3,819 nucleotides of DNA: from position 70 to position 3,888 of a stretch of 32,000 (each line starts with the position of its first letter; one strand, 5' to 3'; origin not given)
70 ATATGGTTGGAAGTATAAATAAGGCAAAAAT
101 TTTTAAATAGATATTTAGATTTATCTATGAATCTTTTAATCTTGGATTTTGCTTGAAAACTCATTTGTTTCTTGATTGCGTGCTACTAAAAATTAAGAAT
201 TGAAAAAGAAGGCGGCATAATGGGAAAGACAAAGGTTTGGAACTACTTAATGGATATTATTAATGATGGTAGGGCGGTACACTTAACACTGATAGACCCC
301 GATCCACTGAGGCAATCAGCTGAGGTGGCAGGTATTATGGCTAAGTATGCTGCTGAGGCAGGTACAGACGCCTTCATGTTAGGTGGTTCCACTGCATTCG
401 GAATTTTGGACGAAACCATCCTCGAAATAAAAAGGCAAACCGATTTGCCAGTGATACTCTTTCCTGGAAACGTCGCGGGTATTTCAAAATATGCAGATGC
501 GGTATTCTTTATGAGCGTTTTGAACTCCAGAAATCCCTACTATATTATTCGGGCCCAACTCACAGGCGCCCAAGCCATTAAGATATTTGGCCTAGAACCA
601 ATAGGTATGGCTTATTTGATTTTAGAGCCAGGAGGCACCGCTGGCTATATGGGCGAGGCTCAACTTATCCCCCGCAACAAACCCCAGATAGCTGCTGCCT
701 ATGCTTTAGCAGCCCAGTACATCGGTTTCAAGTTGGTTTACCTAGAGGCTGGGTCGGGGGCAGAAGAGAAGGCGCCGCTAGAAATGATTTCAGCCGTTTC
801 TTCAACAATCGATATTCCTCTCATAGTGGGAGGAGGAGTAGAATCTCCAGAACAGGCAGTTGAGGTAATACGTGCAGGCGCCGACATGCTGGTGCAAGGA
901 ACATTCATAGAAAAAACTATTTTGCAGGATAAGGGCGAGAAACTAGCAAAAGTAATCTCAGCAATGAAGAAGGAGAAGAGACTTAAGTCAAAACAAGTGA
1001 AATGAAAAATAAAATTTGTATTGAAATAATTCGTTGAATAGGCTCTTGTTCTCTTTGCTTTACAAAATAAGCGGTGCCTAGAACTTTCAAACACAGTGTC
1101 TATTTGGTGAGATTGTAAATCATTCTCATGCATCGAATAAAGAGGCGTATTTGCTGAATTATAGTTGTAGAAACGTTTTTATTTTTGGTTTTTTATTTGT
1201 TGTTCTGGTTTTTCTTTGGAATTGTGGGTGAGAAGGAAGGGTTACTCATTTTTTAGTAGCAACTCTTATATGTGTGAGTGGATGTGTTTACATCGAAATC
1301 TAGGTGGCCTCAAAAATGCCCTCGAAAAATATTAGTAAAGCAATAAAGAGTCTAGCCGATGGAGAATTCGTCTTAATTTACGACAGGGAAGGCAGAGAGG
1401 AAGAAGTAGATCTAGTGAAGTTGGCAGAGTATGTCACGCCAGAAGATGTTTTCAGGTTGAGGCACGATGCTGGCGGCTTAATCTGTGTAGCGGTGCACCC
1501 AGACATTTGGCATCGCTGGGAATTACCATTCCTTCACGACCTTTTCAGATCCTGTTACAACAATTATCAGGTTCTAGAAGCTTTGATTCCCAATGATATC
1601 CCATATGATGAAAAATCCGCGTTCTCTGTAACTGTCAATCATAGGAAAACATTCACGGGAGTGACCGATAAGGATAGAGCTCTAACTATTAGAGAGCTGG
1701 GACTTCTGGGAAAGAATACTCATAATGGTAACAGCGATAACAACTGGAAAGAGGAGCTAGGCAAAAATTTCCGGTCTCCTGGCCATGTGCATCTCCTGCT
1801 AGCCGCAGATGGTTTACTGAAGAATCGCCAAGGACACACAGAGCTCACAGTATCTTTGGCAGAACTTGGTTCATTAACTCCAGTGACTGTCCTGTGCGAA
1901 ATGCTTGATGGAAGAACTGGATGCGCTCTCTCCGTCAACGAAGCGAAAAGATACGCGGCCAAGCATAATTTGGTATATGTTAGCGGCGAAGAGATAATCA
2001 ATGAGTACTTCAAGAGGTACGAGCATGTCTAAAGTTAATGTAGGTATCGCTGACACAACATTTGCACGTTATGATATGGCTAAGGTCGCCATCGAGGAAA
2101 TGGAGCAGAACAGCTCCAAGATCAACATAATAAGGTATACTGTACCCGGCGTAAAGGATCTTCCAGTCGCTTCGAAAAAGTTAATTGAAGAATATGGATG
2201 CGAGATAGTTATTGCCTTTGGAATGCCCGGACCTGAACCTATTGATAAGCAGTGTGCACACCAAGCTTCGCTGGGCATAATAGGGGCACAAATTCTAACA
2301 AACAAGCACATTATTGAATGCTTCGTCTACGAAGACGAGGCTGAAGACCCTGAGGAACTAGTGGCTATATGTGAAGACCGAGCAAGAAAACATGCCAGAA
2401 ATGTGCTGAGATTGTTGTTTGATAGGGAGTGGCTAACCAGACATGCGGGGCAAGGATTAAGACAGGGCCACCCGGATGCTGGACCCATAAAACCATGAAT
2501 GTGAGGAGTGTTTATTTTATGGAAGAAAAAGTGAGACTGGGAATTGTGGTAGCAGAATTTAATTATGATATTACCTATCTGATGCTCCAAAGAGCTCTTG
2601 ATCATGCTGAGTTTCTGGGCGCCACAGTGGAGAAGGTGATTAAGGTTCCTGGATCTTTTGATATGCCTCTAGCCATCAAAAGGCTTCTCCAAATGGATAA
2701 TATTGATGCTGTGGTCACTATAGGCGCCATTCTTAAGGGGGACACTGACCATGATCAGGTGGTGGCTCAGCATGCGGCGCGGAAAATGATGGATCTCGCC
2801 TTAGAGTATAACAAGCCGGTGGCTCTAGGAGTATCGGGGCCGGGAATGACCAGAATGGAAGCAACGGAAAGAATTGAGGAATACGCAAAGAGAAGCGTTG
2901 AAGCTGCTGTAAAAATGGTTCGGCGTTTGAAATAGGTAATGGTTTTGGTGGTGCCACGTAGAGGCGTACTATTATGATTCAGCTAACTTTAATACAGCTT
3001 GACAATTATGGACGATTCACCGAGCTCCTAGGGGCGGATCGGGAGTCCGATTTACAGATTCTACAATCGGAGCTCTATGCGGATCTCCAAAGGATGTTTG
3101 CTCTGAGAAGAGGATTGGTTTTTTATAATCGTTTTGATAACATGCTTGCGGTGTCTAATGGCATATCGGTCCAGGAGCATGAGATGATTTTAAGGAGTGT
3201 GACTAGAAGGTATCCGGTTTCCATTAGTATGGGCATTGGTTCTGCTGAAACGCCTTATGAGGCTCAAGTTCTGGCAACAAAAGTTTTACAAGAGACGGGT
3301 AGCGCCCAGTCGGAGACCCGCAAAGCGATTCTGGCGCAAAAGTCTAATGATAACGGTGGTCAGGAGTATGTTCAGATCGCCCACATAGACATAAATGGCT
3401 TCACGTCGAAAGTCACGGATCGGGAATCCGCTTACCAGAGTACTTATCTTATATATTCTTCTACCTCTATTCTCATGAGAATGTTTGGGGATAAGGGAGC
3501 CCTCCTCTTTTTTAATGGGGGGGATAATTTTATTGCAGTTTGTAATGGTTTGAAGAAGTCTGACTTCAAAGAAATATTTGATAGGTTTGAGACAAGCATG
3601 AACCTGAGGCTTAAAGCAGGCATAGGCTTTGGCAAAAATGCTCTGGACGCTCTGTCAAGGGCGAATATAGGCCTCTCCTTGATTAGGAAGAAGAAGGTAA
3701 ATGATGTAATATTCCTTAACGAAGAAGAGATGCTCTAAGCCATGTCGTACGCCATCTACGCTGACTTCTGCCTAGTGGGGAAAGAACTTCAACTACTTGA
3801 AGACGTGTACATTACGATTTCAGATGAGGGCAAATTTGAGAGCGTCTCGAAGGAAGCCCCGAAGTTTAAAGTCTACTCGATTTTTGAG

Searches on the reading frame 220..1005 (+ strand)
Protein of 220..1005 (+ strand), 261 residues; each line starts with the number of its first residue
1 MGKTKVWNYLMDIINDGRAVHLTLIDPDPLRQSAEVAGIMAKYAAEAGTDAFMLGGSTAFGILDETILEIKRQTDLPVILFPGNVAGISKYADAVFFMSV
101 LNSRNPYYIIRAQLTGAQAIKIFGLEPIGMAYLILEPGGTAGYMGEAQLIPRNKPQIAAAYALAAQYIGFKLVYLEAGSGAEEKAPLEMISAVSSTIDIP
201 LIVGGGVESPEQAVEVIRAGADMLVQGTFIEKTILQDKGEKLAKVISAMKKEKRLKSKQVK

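Call 4: search_protein_families(library=pfam, proteins=[window:220-1005:+])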
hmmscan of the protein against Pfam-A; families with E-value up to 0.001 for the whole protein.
window:220-1005:+ (261 aa): 6 families
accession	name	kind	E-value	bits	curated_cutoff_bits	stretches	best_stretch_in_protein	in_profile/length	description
PF01884.23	PcrB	-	2.8e-59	200.8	23.9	1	18-236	7-216/226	PcrB family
PF00977.27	His_biosynth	-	4.9e-07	29.8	23.6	1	169-229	45-104/228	Histidine biosynthesis protein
PF01180.27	DHO_dh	-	1.6e-05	24.7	27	1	186-230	226-272/291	Dihydroorotate dehydrogenase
PF05690.20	ThiG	-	4.1e-05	23.5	23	0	179-231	159-208/247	Thiazole biosynthesis protein ThiG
PF02581.23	TMP-TENI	-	0.00045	20.1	27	1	155-224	106-174/180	Thiamine monophosphate synthase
PF00290.26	Trp_syntA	-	0.00053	19.4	27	0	188-251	188-250/259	Tryptophan synthase alpha chain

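Call 5: search_protein_families(library=ncbifam, proteins=[window:220-1005:+])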
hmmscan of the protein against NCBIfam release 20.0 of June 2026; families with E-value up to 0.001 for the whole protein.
window:220-1005:+ (261 aa): 21 families
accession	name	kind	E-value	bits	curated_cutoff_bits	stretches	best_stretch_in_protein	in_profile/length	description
NF003198.0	PRK04169.1-2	subfamily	2.9e-93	311.6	247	1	4-251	3-248/249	geranylgeranylglyceryl/heptaprenylglyceryl phosphate synthase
TIGR01769.1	GGGP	equivalog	6e-77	258.1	161.55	1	21-227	1-205/205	phosphoglycerol geranylgeranyltransferase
NF003202.0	PRK04169.1-6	equivalog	3.6e-69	233.1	353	1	3-250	10-252/254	phosphoglycerol geranylgeranyltransferase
TIGR01768.1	GGGP-family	subfamily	3.3e-68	229.5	113.25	1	20-234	1-215/224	geranylgeranylglyceryl phosphate synthase family protein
NF003201.0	PRK04169.1-5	equivalog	1.1e-66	224.6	388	1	5-252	7-248/253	phosphoglycerol geranylgeranyltransferase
NF003199.0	PRK04169.1-3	subfamily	5.2e-19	68.7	169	1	20-232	9-217/233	geranylgeranylglyceryl/heptaprenylglyceryl phosphate synthase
TIGR04146.1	GGGPS_Afulg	equivalog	1.2e-17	64.6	320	1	20-230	5-209/221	phosphoglycerol geranylgeranyltransferase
NF003197.1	PRK04169.1-1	equivalog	5.4e-11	42.7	260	1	45-234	28-216/228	heptaprenylglyceryl phosphate synthase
NF002231.0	PRK01130.1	subfamily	9.6e-08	31.3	189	1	159-232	142-215/230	putative N-acetylmannosamine-6-phosphate 2-epimerase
NF005574.0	PRK07259.1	equivalog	2.3e-07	30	269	1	187-245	226-286/304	dihydroorotate dehydrogenase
TIGR00735.1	hisF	equivalog_domain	3e-07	30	294.55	1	171-225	46-101/254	imidazole glycerol phosphate synthase subunit HisF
NF005442.0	PRK07028.1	equivalog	1.7e-06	26.9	593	1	173-258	137-219/430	bifunctional hexulose-6-phosphate synthase/ribonuclease regulator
TIGR03572.1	WbuZ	equivalog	1.9e-06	27.4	299.7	1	182-225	58-101/232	glycosyl amidation-associated protein WbuZ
TIGR01037.2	pyrD_sub1_fam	subfamily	1.4e-05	24.3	270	1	187-246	223-284/300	dihydroorotate dehydrogenase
NF009621.0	PRK13125.1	equivalog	6.3e-05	22.4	234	1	198-246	185-233/244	tryptophan synthase subunit alpha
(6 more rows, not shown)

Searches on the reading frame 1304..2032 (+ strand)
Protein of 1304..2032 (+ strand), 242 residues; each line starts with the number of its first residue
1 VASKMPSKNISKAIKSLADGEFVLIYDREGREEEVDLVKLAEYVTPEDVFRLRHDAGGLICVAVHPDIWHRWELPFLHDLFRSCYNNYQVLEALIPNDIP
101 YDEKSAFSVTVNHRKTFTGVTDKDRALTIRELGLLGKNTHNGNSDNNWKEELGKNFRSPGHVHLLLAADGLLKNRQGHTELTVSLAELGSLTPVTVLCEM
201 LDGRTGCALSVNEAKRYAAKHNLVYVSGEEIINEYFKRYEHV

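Call 4: search_protein_families(library=pfam, proteins=[window:1304-2032:+])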
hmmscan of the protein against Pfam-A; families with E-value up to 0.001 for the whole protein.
window:1304-2032:+ (242 aa): 1 family
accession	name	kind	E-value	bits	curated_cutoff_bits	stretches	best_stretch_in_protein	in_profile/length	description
PF00926.24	DHBP_synthase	-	6.3e-52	176.3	26.4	1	12-233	2-190/191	3,4-dihydroxy-2-butanone 4-phosphate synthase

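Call 5: search_protein_families(library=ncbifam, proteins=[window:1304-2032:+])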
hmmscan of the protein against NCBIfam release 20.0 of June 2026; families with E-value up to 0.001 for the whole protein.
window:1304-2032:+ (242 aa): 8 families
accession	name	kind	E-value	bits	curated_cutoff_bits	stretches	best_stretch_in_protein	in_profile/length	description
TIGR00506.1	ribB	equivalog_domain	2.2e-68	229.8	177.45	1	8-235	3-204/204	3,4-dihydroxy-2-butanone-4-phosphate synthase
NF004437.0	PRK05773.1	equivalog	3.2e-56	190.1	262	1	9-234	2-216/219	3,4-dihydroxy-2-butanone 4-phosphate synthase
NF006803.0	PRK09311.1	equivalog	7.9e-32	110.5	569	1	7-239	9-208/417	bifunctional 3,4-dihydroxy-2-butanone-4-phosphate synthase/GTP cyclohydrolase II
NF006804.0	PRK09314.1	equivalog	1.4e-28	100.1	432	1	5-233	1-196/339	bifunctional 3,4-dihydroxy-2-butanone 4-phosphate synthase/GTP cyclohydrolase II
NF006806.0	PRK09319.1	equivalog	1.1e-23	83.7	764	1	7-235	11-209/561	bifunctional 3,4-dihydroxy-2-butanone-4-phosphate synthase/GTP cyclohydrolase II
NF010626.1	PRK14019.1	equivalog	7.9e-21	74.4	513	1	10-231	5-194/364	bifunctional 3,4-dihydroxy-2-butanone-4-phosphate synthase/GTP cyclohydrolase II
NF006805.0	PRK09318.1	equivalog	1e-15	57.6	486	1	17-239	8-189/387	bifunctional 3,4-dihydroxy-2-butanone-4-phosphate synthase/GTP cyclohydrolase II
NF009132.0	PRK12485.1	equivalog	1.7e-13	50.4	693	1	7-223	3-187/369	bifunctional 3,4-dihydroxy-2-butanone-4-phosphate synthase/GTP cyclohydrolase II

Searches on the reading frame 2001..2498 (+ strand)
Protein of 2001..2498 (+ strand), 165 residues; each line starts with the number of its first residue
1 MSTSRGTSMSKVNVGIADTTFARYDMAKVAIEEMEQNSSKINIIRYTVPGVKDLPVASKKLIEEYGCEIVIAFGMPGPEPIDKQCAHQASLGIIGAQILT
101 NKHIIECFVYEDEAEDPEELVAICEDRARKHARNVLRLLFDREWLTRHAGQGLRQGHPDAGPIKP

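Call 4: search_protein_families(library=pfam, proteins=[window:2001-2498:+])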
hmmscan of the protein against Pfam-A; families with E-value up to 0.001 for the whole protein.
window:2001-2498:+ (165 aa): 1 family
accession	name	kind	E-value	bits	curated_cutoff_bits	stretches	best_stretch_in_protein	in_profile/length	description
PF00885.24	DMRL_synthase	-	1.2e-13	51.6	26.7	1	12-138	2-134/139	6,7-dimethyl-8-ribityllumazine synthase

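Call 5: search_protein_families(library=ncbifam, proteins=[window:2001-2498:+])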
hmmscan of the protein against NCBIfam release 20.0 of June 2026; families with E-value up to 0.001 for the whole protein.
window:2001-2498:+ (165 aa): 2 families
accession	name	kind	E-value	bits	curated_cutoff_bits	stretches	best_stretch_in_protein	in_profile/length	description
TIGR01506.1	ribC_arch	equivalog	1.3e-66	223.2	100.55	1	14-163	2-151/151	riboflavin synthase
TIGR00114.1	lumazine-synth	equivalog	9.3e-07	29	84.6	1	24-93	16-88/138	6,7-dimethyl-8-ribityllumazine synthase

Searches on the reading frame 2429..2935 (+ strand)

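Call 4: search_protein_families(library=pfam, proteins=[window:2429-2935:+])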
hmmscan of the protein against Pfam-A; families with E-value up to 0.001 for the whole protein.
window:2429-2935:+ (168 aa): 1 family
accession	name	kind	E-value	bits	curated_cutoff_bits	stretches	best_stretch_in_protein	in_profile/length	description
PF00885.24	DMRL_synthase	-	9.6e-39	132.9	26.7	1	35-167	2-138/139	6,7-dimethyl-8-ribityllumazine synthase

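Call 5: search_protein_families(library=ncbifam, proteins=[window:2429-2935:+])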
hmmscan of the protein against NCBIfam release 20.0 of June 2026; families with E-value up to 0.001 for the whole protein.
window:2429-2935:+ (168 aa): 4 families
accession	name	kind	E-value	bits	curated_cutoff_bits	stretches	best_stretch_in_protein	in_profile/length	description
TIGR00114.1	lumazine-synth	equivalog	1.3e-46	158.1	84.6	1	35-168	1-136/138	6,7-dimethyl-8-ribityllumazine synthase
NF000814.0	PRK00061.2-2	equivalog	4.9e-21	75.2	174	1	26-154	9-138/160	6,7-dimethyl-8-ribityllumazine synthase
NF009084.0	PRK12419.1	equivalog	6.2e-09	35.6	160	1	31-142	10-123/166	6,7-dimethyl-8-ribityllumazine synthase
TIGR01506.1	ribC_arch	equivalog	6.6e-05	22.9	100.55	1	72-129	35-90/151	riboflavin synthase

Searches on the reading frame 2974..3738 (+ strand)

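Call 4: search_protein_families(library=pfam, proteins=[window:2974-3738:+])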
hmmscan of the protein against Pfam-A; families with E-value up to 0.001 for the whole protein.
window:2974-3738:+ (254 aa): 1 family
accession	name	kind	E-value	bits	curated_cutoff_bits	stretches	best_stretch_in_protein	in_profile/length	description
PF05165.17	GCH_III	-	6.2e-84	281.6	21.3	1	5-247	2-242/246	GTP cyclohydrolase III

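Call 5: search_protein_families(library=ncbifam, proteins=[window:2974-3738:+])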
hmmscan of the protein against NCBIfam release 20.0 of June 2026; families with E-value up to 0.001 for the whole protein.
window:2974-3738:+ (254 aa): 1 family
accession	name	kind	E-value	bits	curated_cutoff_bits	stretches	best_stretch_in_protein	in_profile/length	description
NF002587.0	PRK02240.1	subfamily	7.4e-88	294.6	306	1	1-248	3-253/257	GTP cyclohydrolase IIa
